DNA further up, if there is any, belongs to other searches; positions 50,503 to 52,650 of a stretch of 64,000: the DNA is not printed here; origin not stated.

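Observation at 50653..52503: Putative vanadium-dependent haloperoxidase in an alginate-degrading background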

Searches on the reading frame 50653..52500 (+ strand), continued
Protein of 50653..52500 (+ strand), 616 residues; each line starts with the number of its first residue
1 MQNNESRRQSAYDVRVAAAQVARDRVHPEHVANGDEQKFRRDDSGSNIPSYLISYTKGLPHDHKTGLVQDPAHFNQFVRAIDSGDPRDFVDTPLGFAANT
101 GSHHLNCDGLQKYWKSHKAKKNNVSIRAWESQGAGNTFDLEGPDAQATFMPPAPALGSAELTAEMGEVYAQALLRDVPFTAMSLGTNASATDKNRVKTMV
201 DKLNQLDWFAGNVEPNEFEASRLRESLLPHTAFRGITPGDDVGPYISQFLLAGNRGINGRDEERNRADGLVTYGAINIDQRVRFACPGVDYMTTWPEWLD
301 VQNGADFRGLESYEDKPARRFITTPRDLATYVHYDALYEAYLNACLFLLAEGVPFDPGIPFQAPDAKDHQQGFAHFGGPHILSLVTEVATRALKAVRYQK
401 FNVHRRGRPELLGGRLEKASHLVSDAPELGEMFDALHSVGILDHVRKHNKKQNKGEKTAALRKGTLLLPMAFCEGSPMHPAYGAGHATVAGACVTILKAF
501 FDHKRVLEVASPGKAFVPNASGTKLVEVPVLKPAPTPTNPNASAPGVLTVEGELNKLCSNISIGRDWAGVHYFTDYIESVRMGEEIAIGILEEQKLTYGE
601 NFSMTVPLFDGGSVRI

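Call 14: find_encoding_contigs(protein=P0002, flank=8000, max_places=2)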
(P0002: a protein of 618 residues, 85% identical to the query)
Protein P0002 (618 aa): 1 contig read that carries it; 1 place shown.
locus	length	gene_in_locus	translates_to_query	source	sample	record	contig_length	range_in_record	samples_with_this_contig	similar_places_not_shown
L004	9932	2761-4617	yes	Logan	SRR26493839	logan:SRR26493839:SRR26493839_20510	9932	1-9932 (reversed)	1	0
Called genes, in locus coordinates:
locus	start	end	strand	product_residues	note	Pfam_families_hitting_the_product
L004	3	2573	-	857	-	?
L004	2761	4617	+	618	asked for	PF22778:VCPO_2nd (weak)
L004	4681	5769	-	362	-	PF05990:DUF900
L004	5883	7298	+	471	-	PF10102:DUF2341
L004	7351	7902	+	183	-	PF01161:PBP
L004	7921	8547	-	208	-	-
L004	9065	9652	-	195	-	PF00775:Dioxygenase_C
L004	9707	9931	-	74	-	?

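Call 15: find_encoding_contigs(protein=P0003, flank=8000, max_places=2)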
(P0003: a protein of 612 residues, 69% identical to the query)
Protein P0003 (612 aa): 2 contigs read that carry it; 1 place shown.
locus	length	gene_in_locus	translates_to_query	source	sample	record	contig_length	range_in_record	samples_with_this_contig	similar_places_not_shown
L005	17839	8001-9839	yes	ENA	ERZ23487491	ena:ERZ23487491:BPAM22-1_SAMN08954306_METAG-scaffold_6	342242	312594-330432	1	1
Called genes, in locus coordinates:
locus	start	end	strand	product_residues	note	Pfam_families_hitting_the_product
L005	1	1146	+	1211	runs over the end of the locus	PF00069:Pkinase, PF07714:PK_Tyr_Ser-Thr, PF24817:WD40_WDHD1_1st, PF24807:WD40_CDC20-Fz, PF25174:Beta-prop_THOC3, PF23381:Beta-prop_IFT122_1st, PF23414:Beta-prop_EML_2, PF25175:Beta-prop_WDR5, +30 more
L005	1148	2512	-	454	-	PF00535:Glycos_transf_2 (faint)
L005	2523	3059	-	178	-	-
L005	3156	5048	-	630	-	-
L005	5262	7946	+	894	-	PF07087:DUF1353, PF17816:PDZ_4, PF03572:Peptidase_S41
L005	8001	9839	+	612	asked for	PF22778:VCPO_2nd (weak)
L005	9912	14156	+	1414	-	PF13583:Reprolysin_4, PF13688:Reprolysin_5, PF13574:Reprolysin_2, PF13582:Reprolysin_3, PF00300:His_Phos_1, PF00034:Cytochrom_C (faint), PF13442:Cytochrome_CBB3 (faint), PF21419:RoxA-like_Cyt-c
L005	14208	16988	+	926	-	PF14870:PSII_BNR, PF15902:Sortilin-Vps10 (faint), PF14870:PSII_BNR, PF12902:Ferritin-like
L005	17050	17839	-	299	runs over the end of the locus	-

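Call 16: find_encoding_contigs(protein=P0004, flank=8000, max_places=2)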
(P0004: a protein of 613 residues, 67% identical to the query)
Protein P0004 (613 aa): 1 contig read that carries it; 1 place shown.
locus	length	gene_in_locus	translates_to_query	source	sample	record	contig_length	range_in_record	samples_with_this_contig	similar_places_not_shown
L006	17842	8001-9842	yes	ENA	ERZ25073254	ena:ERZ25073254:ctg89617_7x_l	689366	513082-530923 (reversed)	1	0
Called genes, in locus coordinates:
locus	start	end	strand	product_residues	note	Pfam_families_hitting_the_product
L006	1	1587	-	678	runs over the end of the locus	PF02706:Wzz (weak)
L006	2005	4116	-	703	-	PF02922:CBM_48, PF00128:Alpha-amylase, PF21331:Isoamylase_C (weak), PF21156:ISOA1-3_C (weak)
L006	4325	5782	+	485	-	PF00929:RNase_T, PF08411:ExoI_SH3, PF26016:ExoI_C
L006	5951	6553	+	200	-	PF10604:Polyketide_cyc2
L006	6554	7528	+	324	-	-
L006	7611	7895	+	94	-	-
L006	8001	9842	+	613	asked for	PF22778:VCPO_2nd (weak)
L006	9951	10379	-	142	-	PF03692:CxxCxxCC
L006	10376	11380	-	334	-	PF24827:AstE_AspA_cat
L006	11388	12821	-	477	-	PF04107:GCS2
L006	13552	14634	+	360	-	-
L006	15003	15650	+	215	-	PF00215:OMPdecase, PF00834:Ribul_P_3_epim (weak)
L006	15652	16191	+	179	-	PF01380:SIS, PF13580:SIS_2 (weak)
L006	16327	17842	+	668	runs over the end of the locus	PF00456:Transketolase_N, PF02779:Transket_pyr, PF02780:Transketolase_C, PF22613:Transketolase_C_1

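Call 17: find_encoding_contigs(protein=P0008, flank=8000, max_places=2)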
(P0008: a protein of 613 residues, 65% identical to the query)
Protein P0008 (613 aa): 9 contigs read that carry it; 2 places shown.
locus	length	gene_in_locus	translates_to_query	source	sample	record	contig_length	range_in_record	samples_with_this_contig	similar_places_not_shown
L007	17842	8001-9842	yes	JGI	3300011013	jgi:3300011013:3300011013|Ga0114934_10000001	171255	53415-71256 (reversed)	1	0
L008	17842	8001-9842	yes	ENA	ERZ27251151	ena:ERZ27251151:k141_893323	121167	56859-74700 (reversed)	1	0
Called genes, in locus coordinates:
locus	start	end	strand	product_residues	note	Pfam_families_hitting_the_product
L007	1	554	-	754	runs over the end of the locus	PF00521:DNA_topoisoIV, PF03989:DNA_gyraseA_C (faint)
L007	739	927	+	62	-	-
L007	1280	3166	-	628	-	PF02518:HATPase_c, PF00204:DNA_gyraseB, PF01751:Toprim, PF00986:DNA_gyraseB_C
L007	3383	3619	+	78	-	PF02609:Exonuc_VII_S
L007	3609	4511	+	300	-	PF00348:polyprenyl_synt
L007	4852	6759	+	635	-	PF13292:DXP_synthase_N, PF00676:E1_dh (weak), PF02775:TPP_enzyme_C (weak), PF02779:Transket_pyr, PF02780:Transketolase_C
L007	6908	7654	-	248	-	-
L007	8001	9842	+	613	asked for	PF22778:VCPO_2nd (weak)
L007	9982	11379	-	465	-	PF21118:DosC_2nd (faint), PF00990:GGDEF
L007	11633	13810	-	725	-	PF00082:Peptidase_S8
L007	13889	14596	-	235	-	PF00561:Abhydrolase_1, PF12146:Hydrolase_4, PF12697:Abhydrolase_6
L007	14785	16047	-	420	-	PF00278:Orn_DAP_Arg_deC, PF02784:Orn_Arg_deC_N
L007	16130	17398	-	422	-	PF13941:MutL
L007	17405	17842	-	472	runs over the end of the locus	PF06368:Met_asp_mut_E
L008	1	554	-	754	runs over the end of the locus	PF00521:DNA_topoisoIV, PF03989:DNA_gyraseA_C (faint)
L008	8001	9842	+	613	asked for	PF22778:VCPO_2nd (weak)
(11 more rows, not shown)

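Call 24: find_related_loci(query=window:50653-52500:+, collection=genome_contigs, flank=6000)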
Query window:50653-52500:+ (616 aa) in genome_contigs; peptide patterns used: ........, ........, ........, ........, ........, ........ (x = any residue, [..] = any of these).
172 stretches matched a pattern; 77 encode a relative of the query (tblastn E <= 1e-3); 77 distinct loci.
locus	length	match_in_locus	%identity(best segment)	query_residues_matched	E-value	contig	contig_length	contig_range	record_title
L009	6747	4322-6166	66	1-616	0e+0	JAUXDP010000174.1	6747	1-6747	MAG: Methylococcaceae bacterium isolate CSMAG_2854 CSMAG_2854_k119_2115253_length_6747_cov_10.0000, whole genome shotgun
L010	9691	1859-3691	65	5-616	0e+0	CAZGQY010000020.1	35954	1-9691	MAG TPA_asm: uncultured Methylococcaceae bacterium isolate binchicken_co46_824 genome assembly, contig: NODE_1999_length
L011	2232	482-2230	66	4-587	0e+0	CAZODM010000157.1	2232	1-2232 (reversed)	MAG TPA_asm: uncultured Desulfobacterales bacterium isolate SRP128015_co1_242 genome assembly, contig: NODE_103141_lengt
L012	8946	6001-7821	63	7-616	0e+0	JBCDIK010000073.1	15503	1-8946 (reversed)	MAG: Pseudomonadota bacterium isolate P01_H01_bin.178 k141_1306951_length_15503_cov_13.0021, whole genome shotgun sequen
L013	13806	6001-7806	64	1-616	0e+0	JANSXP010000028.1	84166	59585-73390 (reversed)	MAG: Planctomycetaceae bacterium isolate bin.28 k141_340287_length_84166_cov_11.9986, whole genome shotgun sequence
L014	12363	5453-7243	63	2-616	0e+0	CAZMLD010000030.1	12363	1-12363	MAG TPA_asm: uncultured Thiotrichaceae bacterium isolate binchicken_co53_174 genome assembly, contig: NODE_3191_length_1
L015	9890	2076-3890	62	5-616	0e+0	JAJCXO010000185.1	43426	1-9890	MAG: Acidobacteriota bacterium isolate OFTM223 OFTM223_184, whole genome shotgun sequence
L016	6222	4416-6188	63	4-616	0e+0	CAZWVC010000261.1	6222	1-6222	MAG TPA_asm: uncultured Desulfocapsaceae bacterium isolate binchicken_co385_34 genome assembly, contig: NODE_10669_lengt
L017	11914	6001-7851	61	4-616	0e+0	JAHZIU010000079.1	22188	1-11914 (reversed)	MAG: Betaproteobacteria bacterium isolate P_S1_bin.11 k141_153231, whole genome shotgun sequence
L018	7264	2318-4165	61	1-616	0e+0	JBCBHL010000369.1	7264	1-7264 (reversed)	MAG: Bacteroidota bacterium isolate J06616_8 NODE_370_length_7264_cov_6.125644, whole genome shotgun sequence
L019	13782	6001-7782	63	2-616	0e+0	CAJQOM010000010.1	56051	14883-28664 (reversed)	MAG: uncultured Gammaproteobacteria bacterium isolate 10_20180529_Bin_109_1 genome assembly, contig: c_000000635737, who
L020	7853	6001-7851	62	1-587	0e+0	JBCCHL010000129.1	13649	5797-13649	MAG: Pseudomonadota bacterium isolate P01_B01_bin.66 k141_805490_length_13649_cov_17.0000, whole genome shotgun sequence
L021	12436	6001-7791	62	4-616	0e+0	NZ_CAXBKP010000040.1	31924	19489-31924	MAG: uncultured Gimesia sp. isolate ERR2762125_binner123_Refined_36 ERZ3421902.645, whole genome shotgun sequence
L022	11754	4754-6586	62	4-616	0e+0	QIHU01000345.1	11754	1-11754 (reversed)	MAG: Acidobacteria bacterium isolate SZUA-115 Ga0063293_10011556, whole genome shotgun sequence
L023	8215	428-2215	62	2-616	0e+0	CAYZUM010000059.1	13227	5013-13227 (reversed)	MAG TPA_asm: uncultured Methylomonas sp. isolate binchicken_co53_137 genome assembly, contig: NODE_2862_length_13227_cov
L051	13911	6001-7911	53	6-616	0e+0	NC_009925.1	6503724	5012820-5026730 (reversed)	Acaryochloris marina MBIC11017, complete sequence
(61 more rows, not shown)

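Call 37: search_protein_representatives(protein=window:50653-52500:+)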
Query: 616 residues. Proteins with E-value up to 0.001 (for the whole library): 2939; up to 1e-10: 1812; up to 1e-30: 858. The best 150 are listed.
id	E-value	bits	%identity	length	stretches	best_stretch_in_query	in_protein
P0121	8.6e-210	714.8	65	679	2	48-616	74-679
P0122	5.9e-193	659.1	62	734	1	6-616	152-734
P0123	8.6e-193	658.6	57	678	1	2-616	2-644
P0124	4.1e-189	646.5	59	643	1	5-616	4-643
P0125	1.2e-182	625.1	64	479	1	1-478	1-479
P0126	1.3e-176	605.2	61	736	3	217-505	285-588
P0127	7.4e-174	596.1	58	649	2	124-616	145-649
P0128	2.3e-172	591.1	57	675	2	121-614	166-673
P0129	1.4e-170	585.2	53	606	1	9-616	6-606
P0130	6.3e-169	579.8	65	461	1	134-615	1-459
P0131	3.4e-166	570.8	56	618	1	3-616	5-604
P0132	1.5e-163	562.0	57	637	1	4-613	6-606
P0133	1.6e-161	555.3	55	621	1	5-615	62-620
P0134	4.7e-160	550.5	53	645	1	6-612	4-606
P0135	4.3e-152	524.2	54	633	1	6-609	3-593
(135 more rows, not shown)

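Call 42: predict_structure(alignment_id=A1)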
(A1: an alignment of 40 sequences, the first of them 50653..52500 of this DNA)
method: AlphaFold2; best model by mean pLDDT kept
length: 616 residues; sequences in the alignment: 40
mean_pLDDT: 78.7   pTM: 0.85
mean pLDDT of the five models: 78.7, 76.9, 76.4, 65.6, 62.0
residues with pLDDT >= 90: 191; 70-90: 259; 50-70: 117; < 50: 49
segments of 3 or more residues with pLDDT < 50: 1-4, 27-32, 52-54, 130-139, 369-379, 401-405, 479-483
pLDDT, mean of each block of 10 residues (from residue 1): 58 56 50 55 57 62 86 76 71 78 61 88 77 48 55 79 94 95 91 96 96 85 86 83 92 76 81 82 91 91 84 91 90 68 87 71 51 48 79 68 60 90 87 97 97 90 92 60 66 89 89 94 95 89 93 92 79 81 85 64 77 84
secondary structure, 60 per line:
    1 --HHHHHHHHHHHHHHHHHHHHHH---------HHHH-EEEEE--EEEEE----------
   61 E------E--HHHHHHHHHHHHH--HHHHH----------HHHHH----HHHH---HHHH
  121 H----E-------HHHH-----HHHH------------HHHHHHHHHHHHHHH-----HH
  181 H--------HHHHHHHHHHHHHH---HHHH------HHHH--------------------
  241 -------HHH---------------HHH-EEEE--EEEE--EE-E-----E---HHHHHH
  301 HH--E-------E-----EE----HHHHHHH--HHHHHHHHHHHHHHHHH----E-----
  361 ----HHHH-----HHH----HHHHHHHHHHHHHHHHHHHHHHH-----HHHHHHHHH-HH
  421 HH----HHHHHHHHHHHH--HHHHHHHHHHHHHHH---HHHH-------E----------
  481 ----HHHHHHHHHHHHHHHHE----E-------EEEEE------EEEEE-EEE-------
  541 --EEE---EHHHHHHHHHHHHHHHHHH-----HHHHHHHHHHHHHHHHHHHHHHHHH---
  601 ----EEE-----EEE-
elements in order: H3-24 H34-37 E39-43 E46-50 H71-83 H86-90 H101-105 H110-113 H117-121 H134-137 H143-146 H159-173 H190-203 H207-210 H217-220 E270-273 E276-279 H295-302 H325-331 H334-350 H365-368 H381-403 H409-417 H419-422 H427-438 H441-455 H459-462 H485-500 E514-518 E525-529 E531-533 E543-545 H550-567 H573-597 E605-607 E613-615
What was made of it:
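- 50653..52503 (+): Coding sequence of the 616-aa vanadium-dependent bromoperoxidase homologue (stop codon included). AF2 model pTM 0.85 (call 42).
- On Vanadium-dependent haloperoxidase, Corallina/Acaryochloris bromoperoxidase clade: AF2 pTM 0.85, mean pLDDT 78.7 (call 42).
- The AF2 monomer has pLDDT<50 exactly at the active-site and interface loops (130-139, 369-379, 401-405, 479-483; call 42), so site geometry is not confirmed by the model.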

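Call 45: fold_search(model_id=the predicted structure, library=pdb)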
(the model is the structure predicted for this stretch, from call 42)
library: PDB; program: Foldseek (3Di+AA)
matches with E <= 10: 72; with E <= 0.001: 12
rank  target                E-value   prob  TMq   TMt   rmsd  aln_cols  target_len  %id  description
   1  8q21                  3.3e-49  1.00  0.86  0.83   5.3       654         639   52  Crystal structure of Vanadium-dependent haloperoxidase R425S mutant (A. marina) (released 2024-08-14)
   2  8q20                  2.9e-48  1.00  0.85  0.83   5.2       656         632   52  Crystal structure of Vanadium-dependent haloperoxidase R425D mutant (A. marina) (released 2024-08-14)
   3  5lpc                  2.0e-47  1.00  0.84  0.83   5.4       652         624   51  Crystal structure of Vanadium-dependent Haloperoxidase from A. marina (released 2016-08-24)
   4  7qwi_AAA              2.8e-44  1.00  0.82  0.85   5.1       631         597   46  Vanadate complex of the vanadium-dependent bromoperoxidase from Corallina pilulifera (released 2023-02-01)
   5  1qhb_A                6.2e-44  1.00  0.82  0.84   5.4       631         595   47  VANADIUM BROMOPEROXIDASE FROM RED ALGA CORALLINA OFFICINALIS (released 2000-07-05)
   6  7qvw_AAA              1.6e-43  1.00  0.83  0.85   5.1       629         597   46  R396W mutant of the vanadium-dependent bromoperoxidase from Corallina pilulifera (released 2023-02-01)
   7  1up8_A                1.7e-43  1.00  0.82  0.85   5.3       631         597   46  Recombinant vanadium-dependent bromoperoxidase from red algae Corallina pilulifera (released 2003-09-30)
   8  8vh0_A                1.9e-43  1.00  0.82  0.85   5.2       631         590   46  Vanadate-bound Vanadium-dependent Bromoperoxidase from Corallina pilulifera (released 2025-01-15)
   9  5aa6_A                1.3e-23  1.00  0.71  0.73   6.9       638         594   27  Homohexameric Structure of the second Vanadate-Dependent Bromoperoxidase (AnII) from Ascophyllum nodosum (released 2016-08-03)
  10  5aa6_B                1.4e-23  1.00  0.71  0.73   6.5       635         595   27  Homohexameric Structure of the second Vanadate-Dependent Bromoperoxidase (AnII) from Ascophyllum nodosum (released 2016-08-03)
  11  1qi9_A                2.0e-23  1.00  0.68  0.75   6.5       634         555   27  X-RAY SIRAS STRUCTURE DETERMINATION OF A VANADIUM-DEPENDENT HALOPEROXIDASE FROM ASCOPHYLLUM NODOSUM AT 2.0 A RESOLUTIO (released 2000-06-10)
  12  1qi9_B                3.7e-23  1.00  0.69  0.76   6.5       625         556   28  X-RAY SIRAS STRUCTURE DETERMINATION OF A VANADIUM-DEPENDENT HALOPEROXIDASE FROM ASCOPHYLLUM NODOSUM AT 2.0 A RESOLUTIO (released 2000-06-10)
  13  8cxl_A                2.4e-03  0.38  0.14  0.17  26.8       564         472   15  Structure of NapH3, a vanadium-dependent haloperoxidase homolog catalyzing the stereospecific alpha-hydroxyketone rear (released 2022-08-31)
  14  8cxl_B                3.1e-03  0.35  0.13  0.16  26.7       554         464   13  Structure of NapH3, a vanadium-dependent haloperoxidase homolog catalyzing the stereospecific alpha-hydroxyketone rear (released 2022-08-31)
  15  9l8x_A                5.2e-03  0.82  0.20  0.25  24.9       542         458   11  The crystal structure of Halogenases XhnO11 complex with vanadate (released 2025-12-31)
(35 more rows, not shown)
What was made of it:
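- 50653..52503 (+): Foldseek TM 0.82-0.86 to A. marina and Corallina VBPOs (call 45).
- On Vanadium-dependent haloperoxidase, Corallina/Acaryochloris bromoperoxidase clade: Foldseek E 3e-49 to 2e-43 and TM 0.82-0.86 against 8Q21, 5LPC, 7QWI and 1QHB (call 45).
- On Selective bacterial VHPOs of natural-product pathways (NapH1/Mcl24 type): Foldseek TM 0.13-0.22 and E 2e-3 to 2e-2 (call 45).
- On Fungal-type vanadium chloroperoxidase (Curvularia inaequalis, 1VNC): Foldseek E 2.7, TM 0.10 (call 45).
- Closest known: AmVHPO, the vanadium-dependent bromoperoxidase of Acaryochloris marina MBIC11017. Same: Same fold, TM 0.84-0.86 (call 45).
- Closest known: Ascophyllum nodosum VBPO I and II. Same: TM about 0.7 (call 45).
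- Closest known: Selective bacterial VHPOs. Different: Foldseek TM 0.13-0.22 (call 45).
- The AF2 model has pTM 0.85 (call 42), and Foldseek gives TM 0.82-0.86 to the A. marina and Corallina VBPOs (call 45). The protein is remote from the selective NapH/esVHPO-type enzymes (Foldseek TM 0.13-0.22, call 45).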

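Call 61: search_protein_families(library=pfam, proteins=[P0002, P0107], max_evalue=1)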
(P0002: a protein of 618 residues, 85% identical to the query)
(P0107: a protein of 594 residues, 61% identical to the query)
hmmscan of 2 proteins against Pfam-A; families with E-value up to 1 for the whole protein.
P0002 (618 aa): 1 family
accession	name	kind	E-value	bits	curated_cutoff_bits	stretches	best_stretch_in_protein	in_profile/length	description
PF01569.27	PAP2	-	0.031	14.5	27.2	1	481-592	48-121/130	PAP2 superfamily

P0107 (594 aa): 1 family
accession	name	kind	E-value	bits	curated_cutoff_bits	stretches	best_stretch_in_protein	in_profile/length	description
PF01569.27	PAP2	-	0.079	13.2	27.2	1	469-567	48-120/130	PAP2 superfamily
